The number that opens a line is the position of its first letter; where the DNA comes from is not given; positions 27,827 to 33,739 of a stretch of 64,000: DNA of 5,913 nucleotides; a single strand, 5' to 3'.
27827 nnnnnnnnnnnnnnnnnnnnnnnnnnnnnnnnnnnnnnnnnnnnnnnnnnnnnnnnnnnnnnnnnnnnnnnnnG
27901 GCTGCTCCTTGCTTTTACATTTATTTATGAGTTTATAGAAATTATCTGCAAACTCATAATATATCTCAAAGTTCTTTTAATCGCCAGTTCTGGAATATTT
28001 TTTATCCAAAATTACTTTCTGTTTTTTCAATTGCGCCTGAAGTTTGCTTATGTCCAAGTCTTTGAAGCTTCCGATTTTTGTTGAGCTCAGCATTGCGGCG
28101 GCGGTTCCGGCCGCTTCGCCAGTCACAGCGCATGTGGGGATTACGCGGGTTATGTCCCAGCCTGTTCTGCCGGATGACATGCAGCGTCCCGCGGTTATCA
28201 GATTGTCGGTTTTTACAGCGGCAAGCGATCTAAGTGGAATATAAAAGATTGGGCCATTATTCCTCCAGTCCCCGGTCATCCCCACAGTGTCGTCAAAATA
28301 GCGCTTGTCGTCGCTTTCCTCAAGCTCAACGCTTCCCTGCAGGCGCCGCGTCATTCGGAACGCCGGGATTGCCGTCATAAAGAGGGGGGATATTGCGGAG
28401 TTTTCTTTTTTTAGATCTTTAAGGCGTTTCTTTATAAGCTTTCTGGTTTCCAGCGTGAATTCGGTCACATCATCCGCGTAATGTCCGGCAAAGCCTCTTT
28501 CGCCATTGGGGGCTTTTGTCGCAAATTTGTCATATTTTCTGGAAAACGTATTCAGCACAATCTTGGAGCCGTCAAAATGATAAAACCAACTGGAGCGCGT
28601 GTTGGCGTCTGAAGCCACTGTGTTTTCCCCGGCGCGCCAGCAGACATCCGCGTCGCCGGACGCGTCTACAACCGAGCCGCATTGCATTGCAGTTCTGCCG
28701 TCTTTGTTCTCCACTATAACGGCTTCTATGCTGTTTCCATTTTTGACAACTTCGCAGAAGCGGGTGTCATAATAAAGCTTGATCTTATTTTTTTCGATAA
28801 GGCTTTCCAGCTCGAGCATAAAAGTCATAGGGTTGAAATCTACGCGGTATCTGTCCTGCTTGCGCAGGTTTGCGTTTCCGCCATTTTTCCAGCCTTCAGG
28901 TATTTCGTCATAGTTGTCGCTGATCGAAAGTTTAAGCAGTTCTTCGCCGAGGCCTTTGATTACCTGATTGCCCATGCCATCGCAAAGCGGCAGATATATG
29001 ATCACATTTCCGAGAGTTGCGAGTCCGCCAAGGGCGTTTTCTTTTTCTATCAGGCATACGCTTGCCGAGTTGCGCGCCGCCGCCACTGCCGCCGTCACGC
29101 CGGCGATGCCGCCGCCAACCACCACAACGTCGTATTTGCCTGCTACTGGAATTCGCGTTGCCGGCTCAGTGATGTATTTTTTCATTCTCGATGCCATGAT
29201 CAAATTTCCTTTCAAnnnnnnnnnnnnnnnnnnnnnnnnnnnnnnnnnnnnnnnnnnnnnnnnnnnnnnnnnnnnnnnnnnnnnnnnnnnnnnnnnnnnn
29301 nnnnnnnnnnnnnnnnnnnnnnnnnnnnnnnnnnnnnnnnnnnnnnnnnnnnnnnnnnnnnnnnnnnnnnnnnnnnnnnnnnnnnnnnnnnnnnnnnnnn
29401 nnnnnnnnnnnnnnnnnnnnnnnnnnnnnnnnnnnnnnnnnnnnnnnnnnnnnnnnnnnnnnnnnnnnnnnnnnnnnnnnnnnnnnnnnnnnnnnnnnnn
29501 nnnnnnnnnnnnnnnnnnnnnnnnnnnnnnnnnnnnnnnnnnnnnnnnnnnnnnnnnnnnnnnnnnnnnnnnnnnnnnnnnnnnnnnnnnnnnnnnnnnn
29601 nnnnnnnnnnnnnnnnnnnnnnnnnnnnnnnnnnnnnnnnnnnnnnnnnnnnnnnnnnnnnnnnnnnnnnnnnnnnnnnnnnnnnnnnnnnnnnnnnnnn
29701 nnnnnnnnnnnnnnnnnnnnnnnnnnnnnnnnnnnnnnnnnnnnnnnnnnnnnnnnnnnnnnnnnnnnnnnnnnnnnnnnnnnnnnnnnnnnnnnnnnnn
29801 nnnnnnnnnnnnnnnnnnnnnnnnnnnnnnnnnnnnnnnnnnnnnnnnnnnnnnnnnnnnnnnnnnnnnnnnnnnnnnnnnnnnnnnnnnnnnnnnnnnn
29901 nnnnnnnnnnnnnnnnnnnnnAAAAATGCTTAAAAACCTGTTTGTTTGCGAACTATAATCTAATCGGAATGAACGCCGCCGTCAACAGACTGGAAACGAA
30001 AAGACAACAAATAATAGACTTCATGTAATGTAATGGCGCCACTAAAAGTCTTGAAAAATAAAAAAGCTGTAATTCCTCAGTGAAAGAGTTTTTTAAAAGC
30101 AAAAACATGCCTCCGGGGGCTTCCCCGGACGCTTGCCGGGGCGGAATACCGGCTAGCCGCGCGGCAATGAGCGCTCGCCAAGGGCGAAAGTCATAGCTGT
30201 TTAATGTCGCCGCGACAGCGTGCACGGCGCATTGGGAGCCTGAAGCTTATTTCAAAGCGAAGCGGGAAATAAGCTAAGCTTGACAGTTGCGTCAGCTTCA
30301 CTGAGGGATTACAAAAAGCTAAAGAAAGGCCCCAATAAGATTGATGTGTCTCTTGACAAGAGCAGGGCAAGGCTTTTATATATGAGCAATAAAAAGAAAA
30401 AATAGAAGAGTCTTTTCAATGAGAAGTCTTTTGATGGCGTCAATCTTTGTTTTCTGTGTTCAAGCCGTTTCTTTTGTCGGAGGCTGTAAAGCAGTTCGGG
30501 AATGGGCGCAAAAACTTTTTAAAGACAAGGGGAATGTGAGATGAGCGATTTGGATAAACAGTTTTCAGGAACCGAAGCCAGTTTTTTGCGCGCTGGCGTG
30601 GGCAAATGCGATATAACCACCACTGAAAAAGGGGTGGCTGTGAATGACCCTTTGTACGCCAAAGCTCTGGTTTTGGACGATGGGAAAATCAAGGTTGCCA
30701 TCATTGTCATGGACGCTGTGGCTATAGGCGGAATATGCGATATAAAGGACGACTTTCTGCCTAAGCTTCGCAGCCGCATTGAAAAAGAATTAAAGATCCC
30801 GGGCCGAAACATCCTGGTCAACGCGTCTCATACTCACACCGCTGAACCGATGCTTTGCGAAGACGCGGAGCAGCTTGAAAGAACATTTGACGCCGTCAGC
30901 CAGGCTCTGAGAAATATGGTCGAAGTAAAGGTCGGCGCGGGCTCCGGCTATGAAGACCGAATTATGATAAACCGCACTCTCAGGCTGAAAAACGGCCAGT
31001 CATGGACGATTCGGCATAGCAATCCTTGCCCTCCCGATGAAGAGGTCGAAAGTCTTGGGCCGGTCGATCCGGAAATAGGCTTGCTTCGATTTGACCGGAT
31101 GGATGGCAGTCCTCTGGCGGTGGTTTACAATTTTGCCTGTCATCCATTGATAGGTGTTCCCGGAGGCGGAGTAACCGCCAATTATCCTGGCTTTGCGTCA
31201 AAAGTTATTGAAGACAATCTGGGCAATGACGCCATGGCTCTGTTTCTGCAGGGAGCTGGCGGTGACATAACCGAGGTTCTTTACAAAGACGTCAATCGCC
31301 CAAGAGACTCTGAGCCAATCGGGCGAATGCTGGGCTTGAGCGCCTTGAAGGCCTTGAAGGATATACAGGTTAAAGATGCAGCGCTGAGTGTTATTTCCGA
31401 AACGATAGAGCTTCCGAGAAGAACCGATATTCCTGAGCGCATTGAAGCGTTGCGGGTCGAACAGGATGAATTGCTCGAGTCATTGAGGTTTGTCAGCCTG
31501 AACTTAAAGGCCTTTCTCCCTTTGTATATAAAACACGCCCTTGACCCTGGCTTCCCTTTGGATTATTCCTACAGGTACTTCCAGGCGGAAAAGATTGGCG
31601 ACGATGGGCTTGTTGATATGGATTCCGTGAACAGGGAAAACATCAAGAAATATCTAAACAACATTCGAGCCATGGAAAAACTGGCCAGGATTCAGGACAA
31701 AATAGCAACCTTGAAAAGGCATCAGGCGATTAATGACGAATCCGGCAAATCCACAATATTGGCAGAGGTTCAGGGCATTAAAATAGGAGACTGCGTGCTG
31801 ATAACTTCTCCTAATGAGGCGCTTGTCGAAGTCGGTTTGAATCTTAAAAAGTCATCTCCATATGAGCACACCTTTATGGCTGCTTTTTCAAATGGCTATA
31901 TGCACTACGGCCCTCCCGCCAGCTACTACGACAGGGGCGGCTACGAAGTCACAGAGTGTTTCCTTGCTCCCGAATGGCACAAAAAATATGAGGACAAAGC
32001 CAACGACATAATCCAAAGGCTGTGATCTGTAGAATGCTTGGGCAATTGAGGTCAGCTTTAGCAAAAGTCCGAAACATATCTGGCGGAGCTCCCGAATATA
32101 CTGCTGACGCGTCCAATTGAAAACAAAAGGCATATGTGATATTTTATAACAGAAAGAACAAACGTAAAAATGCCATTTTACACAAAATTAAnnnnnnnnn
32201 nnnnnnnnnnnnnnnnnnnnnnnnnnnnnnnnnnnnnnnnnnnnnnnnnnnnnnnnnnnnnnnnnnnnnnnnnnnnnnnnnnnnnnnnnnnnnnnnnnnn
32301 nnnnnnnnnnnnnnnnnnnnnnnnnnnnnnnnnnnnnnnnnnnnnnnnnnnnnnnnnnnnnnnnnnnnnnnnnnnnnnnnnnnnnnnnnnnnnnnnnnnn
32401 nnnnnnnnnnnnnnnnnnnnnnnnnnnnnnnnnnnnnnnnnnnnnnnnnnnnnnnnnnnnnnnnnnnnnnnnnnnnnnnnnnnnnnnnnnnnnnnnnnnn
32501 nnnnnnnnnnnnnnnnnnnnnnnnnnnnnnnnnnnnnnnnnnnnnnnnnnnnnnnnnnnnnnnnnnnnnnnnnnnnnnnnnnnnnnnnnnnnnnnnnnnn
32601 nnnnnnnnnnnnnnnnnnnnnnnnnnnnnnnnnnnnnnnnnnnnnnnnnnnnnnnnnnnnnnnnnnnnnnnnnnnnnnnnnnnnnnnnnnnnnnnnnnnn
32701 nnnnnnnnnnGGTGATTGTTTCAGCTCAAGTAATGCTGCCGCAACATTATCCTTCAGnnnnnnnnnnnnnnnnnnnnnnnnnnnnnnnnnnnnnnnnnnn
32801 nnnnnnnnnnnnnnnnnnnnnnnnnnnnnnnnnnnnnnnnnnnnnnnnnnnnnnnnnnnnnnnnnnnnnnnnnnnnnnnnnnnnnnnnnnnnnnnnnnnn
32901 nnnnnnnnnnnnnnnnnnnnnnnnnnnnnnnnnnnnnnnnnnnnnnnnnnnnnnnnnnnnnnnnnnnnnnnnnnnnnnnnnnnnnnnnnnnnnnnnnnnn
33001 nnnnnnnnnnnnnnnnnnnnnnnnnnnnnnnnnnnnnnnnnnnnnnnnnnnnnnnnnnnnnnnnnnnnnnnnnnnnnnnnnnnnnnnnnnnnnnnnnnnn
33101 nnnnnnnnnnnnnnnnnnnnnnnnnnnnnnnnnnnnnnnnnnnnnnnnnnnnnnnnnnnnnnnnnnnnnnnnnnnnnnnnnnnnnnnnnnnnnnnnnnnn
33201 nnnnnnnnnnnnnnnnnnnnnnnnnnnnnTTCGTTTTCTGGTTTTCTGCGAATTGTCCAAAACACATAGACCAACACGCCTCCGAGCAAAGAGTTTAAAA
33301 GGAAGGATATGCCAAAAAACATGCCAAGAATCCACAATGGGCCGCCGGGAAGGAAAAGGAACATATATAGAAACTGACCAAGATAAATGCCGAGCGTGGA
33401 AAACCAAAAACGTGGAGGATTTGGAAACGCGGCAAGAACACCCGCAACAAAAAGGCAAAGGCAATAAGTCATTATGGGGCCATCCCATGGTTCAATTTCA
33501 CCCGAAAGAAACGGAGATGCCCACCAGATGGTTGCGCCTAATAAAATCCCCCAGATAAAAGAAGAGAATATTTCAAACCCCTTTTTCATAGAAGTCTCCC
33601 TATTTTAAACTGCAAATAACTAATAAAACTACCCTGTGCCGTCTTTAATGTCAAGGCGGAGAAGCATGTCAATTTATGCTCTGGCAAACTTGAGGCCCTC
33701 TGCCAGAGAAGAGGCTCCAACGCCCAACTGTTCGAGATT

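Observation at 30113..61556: Unrecognised ~120-140 nt structured motif in two divergent copies with covarying stems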

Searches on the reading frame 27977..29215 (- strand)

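Call 14: search_protein_families(library=pfam, proteins=[window:27977-29215:-])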
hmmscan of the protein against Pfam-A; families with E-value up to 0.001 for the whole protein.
window:27977-29215:- (412 aa): 9 families
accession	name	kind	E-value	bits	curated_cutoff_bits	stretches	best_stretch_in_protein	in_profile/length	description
PF12831.13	FAD_oxidored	-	6.2e-58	197.5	27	2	29-202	1-160/416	FAD dependent oxidoreductase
PF01266.30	DAO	-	3e-09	37.3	27.9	1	29-70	1-42/353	FAD dependent oxidoreductase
PF00890.30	FAD_binding_2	-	1.8e-08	34.4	20.4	1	29-65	1-37/414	FAD binding domain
PF13450.12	NAD_binding_8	-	1.9e-08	34.9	21.9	1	32-67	1-36/68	NAD(P)-binding Rossmann-like domain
PF07992.20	Pyr_redox_2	-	3.2e-08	33.8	26.1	1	28-62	1-36/291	Pyridine nucleotide-disulphide oxidoreductase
PF03486.20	HI0933_like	-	1.8e-06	28.1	50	1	29-63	2-36/244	HI0933-like protein Rossmann domain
PF01946.23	Thi4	-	1.7e-05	24.7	26.2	1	28-71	18-62/235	Thi4 family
PF01134.28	GIDA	-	1.9e-05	24.4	22.1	1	29-61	1-34/391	Glucose inhibited division protein A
PF00070.33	Pyr_redox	-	0.00049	21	22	0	30-62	2-34/82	Pyridine nucleotide-disulphide oxidoreductase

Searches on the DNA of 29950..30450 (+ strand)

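Call 4: search_rna_families(source=window, start=29950, end=30450, threshold=evalue, max_evalue=10, show_alignments=3)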
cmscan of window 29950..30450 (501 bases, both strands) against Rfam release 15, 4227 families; matches with E-value up to 10: 11.
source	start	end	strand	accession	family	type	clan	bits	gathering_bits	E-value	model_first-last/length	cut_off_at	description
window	30156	30267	-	RF01720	Pseudomon-Rho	Cis-reg;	-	29.3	45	0.02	1-102/102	no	Pseudomon-Rho RNA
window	29997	30078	-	RF02846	Ref84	Gene; antisense;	-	19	52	7.2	1-87/87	no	Enterococcus sRNA 84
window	30306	30340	+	RF02925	6A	Gene; sRNA;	-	17.3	41.2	2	1-52/52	no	6A RNA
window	30004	30095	+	RF02747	FtrA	Gene; sRNA;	-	17.3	134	7.2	1-111/111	no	Francisella sRNA A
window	30332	30429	+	RF00814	mir-316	Gene; miRNA;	-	17.1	80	1.6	1-91/91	no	mir-316 microRNA precursor family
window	30368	30430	-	RF02716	sno_ncR3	Gene; snRNA; snoRNA; CD-box;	-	16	88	1.2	1-75/75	no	Small nucleolar RNA ncR3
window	30372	30408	-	RF02143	HYMAI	Gene; lncRNA;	-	15.1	80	0.94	200-241/241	no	Hydatidiform mole associated and imprinted conserved region 1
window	30019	30137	-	RF02908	rli30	Gene; antisense;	-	14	41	7.2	1-116/116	no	Listeria sRNA rli30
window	30234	30408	+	RF01794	sok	Gene; antitoxin;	-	13.5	59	1.3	1-157/157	no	sok antitoxin (CssrC)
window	30049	30077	-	RF00066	U7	Gene; snRNA;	-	12.5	34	5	1-62/62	no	U7 small nuclear RNA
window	30242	30303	-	RF02470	Ms_IGR-8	Gene; sRNA;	-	11.4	44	9.1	1-63/63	no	Mycobacterium sRNA Ms_IGR-8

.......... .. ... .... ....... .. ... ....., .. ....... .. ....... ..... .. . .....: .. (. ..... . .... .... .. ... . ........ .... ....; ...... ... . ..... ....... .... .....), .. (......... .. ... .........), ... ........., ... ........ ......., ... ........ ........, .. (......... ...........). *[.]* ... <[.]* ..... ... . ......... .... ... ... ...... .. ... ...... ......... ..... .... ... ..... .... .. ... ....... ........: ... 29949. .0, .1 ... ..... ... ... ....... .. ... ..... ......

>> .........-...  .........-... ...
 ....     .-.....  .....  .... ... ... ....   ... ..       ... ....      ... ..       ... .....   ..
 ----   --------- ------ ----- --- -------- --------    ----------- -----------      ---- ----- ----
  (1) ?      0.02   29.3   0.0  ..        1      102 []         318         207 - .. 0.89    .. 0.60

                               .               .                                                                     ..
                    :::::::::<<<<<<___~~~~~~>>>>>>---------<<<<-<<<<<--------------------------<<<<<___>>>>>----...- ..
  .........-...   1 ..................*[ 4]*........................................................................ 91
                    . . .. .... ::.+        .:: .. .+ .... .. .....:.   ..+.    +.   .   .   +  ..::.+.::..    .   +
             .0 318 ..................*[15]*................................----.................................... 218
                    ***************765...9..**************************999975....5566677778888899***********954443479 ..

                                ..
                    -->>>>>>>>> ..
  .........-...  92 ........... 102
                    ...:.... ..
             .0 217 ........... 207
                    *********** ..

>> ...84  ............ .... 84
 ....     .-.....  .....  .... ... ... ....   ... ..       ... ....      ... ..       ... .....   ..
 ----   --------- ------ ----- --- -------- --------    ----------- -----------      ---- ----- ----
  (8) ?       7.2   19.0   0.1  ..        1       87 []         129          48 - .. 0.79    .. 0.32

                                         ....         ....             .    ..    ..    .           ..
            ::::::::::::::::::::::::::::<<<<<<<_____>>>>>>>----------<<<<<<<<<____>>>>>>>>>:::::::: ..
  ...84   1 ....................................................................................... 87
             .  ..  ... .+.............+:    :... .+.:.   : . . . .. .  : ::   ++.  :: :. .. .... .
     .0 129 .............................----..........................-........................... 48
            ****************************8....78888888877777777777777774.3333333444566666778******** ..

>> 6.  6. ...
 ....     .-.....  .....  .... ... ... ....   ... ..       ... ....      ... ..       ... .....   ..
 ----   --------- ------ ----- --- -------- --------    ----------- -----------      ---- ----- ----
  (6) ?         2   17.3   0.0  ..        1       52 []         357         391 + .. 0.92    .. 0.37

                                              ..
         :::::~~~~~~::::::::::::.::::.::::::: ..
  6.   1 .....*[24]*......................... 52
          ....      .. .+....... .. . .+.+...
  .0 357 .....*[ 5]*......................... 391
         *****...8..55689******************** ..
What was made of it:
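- On Any Rfam RNA family (riboswitches, ribozymes, transposon-associated RNAs and others): Copy A gives only a sub-threshold Pseudomon-Rho match on the opposite strand, 29 bits against a threshold of 45 (call 4).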

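Call 25: search_dna_similar(query=window:30105-30265:+, collection=plasmids, mode=distant, max_evalue=1, max_rows=10)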
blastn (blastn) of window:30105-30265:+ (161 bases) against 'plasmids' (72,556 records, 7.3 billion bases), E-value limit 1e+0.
Records with a match: 3; places in all: 3; records where one place covers at least 80% of the query: 0.
Best place of each record, by identity: 80-90% 3.
By first word of the organism name: Mycetohabitans 3.
By predicted mobility (MOB-suite, as given by PLSDB): non-mobilizable 3.
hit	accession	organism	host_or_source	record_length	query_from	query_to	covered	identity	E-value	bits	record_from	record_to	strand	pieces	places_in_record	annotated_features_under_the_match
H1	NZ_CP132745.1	Mycetohabitans endofungorum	-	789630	104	138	22%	85.7%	4e-1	42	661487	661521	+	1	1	none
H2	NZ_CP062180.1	Mycetohabitans endofungorum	Rhizopus microsporus,bacterial ...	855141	104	138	22%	85.7%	4e-1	42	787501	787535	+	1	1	none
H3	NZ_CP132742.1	Mycetohabitans endofungorum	Rhizopus microsporus,culture isolated ...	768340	104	138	22%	85.7%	4e-1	42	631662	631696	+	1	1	none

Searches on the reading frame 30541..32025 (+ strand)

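Call 14: search_protein_families(library=pfam, proteins=[window:30541-32025:+])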
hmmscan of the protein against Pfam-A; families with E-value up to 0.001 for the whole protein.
window:30541-32025:+ (494 aa): 1 family
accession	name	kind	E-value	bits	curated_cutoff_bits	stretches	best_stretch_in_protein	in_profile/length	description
PF04734.18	Ceramidase_alk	-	1.5e-07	30.9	32.1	0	30-230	28-233/509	Neutral/alkaline non-lysosomal ceramidase, N-terminal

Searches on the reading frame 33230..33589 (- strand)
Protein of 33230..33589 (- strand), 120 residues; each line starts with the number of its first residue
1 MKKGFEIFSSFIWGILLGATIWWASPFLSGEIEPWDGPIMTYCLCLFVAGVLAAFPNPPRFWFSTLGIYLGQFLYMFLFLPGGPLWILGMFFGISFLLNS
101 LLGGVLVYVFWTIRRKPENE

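Call 87: search_protein_families(library=pfam, proteins=[window:33230-33589:-], max_evalue=0.00001)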
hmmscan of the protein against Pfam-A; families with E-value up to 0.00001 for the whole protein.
window:33230-33589:- (120 aa): 0 families
